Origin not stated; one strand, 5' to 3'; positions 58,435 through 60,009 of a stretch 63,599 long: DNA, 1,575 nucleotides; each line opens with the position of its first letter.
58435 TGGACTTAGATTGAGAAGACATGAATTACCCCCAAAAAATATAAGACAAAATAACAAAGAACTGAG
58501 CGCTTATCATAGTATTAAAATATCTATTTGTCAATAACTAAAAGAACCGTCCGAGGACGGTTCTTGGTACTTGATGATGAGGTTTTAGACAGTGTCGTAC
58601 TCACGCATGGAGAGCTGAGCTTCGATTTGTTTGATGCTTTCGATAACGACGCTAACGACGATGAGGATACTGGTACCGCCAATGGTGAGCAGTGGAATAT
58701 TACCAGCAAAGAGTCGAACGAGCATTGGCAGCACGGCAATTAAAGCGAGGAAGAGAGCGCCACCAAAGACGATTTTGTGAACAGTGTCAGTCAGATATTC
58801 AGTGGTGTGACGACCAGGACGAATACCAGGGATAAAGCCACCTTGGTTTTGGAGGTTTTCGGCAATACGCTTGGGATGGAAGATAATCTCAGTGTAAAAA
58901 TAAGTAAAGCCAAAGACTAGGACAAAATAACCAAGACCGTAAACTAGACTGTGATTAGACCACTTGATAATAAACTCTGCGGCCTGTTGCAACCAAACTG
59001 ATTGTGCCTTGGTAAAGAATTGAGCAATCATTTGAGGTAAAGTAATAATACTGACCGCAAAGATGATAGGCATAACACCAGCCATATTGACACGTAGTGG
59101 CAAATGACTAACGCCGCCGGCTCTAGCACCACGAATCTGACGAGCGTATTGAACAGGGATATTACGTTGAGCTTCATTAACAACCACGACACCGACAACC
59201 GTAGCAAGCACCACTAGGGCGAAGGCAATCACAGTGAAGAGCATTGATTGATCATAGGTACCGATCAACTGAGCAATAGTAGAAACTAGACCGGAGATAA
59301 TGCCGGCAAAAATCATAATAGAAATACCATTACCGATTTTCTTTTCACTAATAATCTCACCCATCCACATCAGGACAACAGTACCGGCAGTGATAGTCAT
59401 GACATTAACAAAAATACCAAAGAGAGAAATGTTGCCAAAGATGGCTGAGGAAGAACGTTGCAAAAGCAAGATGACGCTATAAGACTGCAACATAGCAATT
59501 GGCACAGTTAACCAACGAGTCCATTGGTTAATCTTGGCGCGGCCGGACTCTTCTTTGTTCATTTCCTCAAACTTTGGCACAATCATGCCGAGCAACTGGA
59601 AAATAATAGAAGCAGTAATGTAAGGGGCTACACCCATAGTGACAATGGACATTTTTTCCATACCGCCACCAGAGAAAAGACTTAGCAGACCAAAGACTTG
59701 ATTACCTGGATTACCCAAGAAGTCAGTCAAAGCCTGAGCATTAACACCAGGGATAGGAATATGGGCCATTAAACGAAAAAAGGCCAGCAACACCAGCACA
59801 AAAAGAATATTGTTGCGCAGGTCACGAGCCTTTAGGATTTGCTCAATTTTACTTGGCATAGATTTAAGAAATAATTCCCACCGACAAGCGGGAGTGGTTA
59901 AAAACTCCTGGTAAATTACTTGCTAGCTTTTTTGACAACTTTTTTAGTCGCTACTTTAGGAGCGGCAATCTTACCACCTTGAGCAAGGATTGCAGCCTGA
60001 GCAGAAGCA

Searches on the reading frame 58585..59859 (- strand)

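Call 66: search_protein_families(library=pfam, proteins=[window:58585-59859:-], max_evalue=0.001)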
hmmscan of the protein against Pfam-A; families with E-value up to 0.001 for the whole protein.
window:58585-59859:- (424 aa): 1 family
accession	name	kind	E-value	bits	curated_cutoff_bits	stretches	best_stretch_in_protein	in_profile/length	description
PF00344.25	SecY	-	4.6e-99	332.1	32.2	1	71-407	1-304/306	SecY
